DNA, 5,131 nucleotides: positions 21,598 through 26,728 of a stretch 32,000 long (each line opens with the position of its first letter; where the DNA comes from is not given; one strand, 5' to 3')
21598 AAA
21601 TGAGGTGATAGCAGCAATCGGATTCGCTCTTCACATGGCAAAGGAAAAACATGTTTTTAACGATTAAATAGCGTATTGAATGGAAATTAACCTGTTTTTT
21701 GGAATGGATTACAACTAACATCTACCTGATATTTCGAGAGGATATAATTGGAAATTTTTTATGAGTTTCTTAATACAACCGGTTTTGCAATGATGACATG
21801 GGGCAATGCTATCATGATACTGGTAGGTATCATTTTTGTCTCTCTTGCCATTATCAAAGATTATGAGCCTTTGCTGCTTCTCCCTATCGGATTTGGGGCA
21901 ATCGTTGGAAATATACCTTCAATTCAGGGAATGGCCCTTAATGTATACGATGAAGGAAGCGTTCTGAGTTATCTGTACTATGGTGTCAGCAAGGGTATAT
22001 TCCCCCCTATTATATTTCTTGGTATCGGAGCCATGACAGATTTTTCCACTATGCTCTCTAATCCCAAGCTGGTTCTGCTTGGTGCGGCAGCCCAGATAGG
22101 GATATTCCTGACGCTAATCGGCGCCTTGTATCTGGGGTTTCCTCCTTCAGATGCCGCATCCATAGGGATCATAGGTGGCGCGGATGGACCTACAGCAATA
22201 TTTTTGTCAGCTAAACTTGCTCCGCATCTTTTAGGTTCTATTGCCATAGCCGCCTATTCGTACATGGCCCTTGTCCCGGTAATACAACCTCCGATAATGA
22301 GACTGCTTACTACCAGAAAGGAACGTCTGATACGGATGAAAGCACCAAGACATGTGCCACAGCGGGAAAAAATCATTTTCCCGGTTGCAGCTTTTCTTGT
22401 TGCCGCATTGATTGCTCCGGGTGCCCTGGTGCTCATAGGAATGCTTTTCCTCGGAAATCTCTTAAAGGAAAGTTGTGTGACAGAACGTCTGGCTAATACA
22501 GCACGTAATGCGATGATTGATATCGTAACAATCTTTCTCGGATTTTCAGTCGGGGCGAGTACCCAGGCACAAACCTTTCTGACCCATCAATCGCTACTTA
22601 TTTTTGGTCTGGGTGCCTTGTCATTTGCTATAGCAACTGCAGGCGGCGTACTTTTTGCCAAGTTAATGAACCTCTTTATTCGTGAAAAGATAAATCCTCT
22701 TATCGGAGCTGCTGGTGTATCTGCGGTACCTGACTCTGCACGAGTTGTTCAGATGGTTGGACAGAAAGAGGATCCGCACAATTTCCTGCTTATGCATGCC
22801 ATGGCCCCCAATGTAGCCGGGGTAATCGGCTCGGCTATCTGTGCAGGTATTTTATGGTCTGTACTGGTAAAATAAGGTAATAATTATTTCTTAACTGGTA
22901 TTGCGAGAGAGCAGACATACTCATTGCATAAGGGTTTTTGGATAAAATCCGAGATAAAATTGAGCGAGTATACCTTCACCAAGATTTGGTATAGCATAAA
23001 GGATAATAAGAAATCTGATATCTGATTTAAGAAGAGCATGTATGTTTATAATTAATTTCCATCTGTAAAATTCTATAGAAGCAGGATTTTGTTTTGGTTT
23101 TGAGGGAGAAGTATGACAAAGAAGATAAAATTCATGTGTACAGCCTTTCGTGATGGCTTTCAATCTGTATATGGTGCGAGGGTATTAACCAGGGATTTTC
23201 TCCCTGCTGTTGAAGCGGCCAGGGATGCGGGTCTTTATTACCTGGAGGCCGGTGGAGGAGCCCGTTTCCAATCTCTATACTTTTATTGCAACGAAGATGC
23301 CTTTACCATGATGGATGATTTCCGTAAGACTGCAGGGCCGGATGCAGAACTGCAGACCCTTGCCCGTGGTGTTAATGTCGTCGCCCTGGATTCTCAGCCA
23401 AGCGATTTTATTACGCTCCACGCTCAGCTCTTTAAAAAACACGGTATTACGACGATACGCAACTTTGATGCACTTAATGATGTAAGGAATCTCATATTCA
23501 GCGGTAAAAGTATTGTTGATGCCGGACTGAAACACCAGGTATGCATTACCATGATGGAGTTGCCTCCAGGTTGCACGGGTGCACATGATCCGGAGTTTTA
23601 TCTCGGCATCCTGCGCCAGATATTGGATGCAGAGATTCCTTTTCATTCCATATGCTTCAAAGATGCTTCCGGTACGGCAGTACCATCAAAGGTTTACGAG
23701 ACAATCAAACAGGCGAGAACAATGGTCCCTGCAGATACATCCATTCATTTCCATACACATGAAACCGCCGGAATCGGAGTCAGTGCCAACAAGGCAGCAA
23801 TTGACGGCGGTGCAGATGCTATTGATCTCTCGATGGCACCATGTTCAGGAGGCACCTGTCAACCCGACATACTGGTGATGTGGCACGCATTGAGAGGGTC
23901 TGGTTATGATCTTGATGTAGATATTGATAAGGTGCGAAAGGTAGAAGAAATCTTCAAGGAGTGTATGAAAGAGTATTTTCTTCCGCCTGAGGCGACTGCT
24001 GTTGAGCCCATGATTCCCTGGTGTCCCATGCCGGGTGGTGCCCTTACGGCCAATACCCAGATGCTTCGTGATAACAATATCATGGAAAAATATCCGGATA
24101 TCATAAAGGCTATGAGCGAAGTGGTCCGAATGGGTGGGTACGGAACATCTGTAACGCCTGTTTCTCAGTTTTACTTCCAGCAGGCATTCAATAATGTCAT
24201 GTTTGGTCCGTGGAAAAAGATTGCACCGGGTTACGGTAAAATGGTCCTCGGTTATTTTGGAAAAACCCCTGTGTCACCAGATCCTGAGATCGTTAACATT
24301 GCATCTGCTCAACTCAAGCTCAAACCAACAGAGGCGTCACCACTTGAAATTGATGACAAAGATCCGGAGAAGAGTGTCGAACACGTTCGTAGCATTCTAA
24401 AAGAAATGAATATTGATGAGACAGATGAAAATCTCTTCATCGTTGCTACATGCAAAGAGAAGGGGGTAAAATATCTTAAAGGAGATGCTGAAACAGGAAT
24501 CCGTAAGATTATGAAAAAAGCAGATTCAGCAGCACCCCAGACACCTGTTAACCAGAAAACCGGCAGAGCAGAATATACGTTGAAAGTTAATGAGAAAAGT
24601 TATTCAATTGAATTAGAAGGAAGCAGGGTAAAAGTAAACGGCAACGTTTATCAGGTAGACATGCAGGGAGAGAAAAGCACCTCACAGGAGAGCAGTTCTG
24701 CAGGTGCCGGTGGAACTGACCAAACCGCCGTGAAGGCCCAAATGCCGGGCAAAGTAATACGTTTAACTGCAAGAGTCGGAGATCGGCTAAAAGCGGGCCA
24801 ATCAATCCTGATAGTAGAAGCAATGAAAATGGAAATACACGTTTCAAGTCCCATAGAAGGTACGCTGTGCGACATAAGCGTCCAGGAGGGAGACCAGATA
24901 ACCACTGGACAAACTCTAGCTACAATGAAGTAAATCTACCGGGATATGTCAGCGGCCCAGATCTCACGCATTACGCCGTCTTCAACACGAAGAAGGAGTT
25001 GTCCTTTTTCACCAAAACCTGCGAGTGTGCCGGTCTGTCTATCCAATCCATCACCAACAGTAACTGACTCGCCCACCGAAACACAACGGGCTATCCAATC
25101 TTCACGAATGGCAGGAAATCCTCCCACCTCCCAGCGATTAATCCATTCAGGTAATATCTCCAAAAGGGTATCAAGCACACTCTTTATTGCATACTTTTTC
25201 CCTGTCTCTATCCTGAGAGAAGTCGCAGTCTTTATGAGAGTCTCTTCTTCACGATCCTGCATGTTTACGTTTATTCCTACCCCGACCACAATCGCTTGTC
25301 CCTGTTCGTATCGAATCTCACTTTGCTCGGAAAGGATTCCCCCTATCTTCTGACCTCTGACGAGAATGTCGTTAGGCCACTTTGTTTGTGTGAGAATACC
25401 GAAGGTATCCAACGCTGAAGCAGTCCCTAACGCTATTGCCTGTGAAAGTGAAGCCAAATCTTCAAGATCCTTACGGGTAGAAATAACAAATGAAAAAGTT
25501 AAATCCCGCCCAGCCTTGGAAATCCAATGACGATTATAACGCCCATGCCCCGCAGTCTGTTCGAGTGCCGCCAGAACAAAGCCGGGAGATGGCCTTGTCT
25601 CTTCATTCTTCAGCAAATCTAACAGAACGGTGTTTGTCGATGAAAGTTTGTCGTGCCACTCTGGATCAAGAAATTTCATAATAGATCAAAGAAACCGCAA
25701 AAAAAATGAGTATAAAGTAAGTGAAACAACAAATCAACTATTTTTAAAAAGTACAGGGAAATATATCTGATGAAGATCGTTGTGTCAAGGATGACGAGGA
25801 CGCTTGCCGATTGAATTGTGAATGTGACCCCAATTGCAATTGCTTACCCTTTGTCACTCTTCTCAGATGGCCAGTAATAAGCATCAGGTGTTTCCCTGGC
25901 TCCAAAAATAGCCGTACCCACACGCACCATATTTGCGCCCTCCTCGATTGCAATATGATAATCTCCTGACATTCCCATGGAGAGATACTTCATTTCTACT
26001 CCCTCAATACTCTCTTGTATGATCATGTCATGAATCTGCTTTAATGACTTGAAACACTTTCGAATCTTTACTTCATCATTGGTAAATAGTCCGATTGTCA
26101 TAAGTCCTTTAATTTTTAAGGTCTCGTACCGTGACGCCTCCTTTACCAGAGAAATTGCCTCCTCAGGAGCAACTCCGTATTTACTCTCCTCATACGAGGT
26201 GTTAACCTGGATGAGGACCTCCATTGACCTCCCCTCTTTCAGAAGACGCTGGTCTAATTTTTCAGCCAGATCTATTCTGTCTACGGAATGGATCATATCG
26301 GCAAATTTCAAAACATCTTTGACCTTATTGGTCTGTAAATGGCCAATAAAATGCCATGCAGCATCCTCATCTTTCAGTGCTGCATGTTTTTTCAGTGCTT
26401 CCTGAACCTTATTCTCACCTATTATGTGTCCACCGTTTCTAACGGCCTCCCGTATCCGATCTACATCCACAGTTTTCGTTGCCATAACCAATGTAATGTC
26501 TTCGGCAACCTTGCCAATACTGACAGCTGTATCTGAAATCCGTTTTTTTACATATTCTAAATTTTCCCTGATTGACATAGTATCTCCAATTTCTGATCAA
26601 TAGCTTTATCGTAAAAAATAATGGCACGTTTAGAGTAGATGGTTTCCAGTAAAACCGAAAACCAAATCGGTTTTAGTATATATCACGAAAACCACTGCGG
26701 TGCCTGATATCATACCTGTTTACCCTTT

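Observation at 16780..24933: The genes behind the leader modules share a Na+ / inorganic-carbon theme, giving a compact putative regulon island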

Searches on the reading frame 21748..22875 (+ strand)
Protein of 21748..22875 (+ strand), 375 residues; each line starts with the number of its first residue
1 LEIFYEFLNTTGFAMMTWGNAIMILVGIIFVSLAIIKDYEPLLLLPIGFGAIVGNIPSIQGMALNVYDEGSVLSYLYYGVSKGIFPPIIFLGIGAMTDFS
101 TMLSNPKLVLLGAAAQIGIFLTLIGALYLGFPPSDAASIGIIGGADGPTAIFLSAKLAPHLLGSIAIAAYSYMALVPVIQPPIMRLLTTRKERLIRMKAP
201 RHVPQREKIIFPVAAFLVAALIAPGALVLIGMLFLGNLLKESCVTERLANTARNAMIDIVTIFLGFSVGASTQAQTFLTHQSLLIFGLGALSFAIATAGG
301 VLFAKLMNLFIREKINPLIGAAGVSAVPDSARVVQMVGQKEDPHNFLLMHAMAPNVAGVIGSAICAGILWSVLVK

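Call 7: search_protein_families(library=pfam, proteins=[window:21748-22875:+])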
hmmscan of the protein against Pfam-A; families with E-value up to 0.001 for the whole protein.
window:21748-22875:+ (375 aa): 1 family
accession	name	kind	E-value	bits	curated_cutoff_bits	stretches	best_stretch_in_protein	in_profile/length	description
PF03977.18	OAD_beta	-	1.5e-153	511.4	31.6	1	20-372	2-348/349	Na+-transporting oxaloacetate decarboxylase beta subunit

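Call 52: find_encoding_contigs(protein=window:21748-22875:+, flank=10000, max_places=4)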
Protein window:21748-22875:+ (375 aa): 1 contig read that carries it; 1 place shown.
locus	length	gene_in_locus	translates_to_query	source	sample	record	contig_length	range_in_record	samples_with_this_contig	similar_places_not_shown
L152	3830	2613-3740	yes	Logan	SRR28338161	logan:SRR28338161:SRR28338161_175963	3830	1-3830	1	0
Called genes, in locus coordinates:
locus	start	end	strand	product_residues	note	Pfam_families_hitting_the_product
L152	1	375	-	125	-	?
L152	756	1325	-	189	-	PF10057:MpsC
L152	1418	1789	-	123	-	PF10057:MpsC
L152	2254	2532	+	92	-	PF04277:OAD_gamma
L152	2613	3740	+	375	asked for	PF03977:OAD_beta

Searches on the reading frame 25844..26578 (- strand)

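Call 8: search_protein_families(library=pfam, proteins=[window:25844-26578:-])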
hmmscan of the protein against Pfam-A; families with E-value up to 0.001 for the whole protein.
window:25844-26578:- (244 aa): 2 families
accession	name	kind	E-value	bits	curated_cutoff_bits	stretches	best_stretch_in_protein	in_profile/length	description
PF01168.26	Ala_racemase_N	-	5.6e-22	79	24.1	1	37-228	34-219/220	Alanine racemase, N-terminal domain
PF02784.22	Orn_Arg_deC_N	-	0.00033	20.5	23.4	1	124-202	122-198/247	Pyridoxal-dependent decarboxylase, pyridoxal binding domain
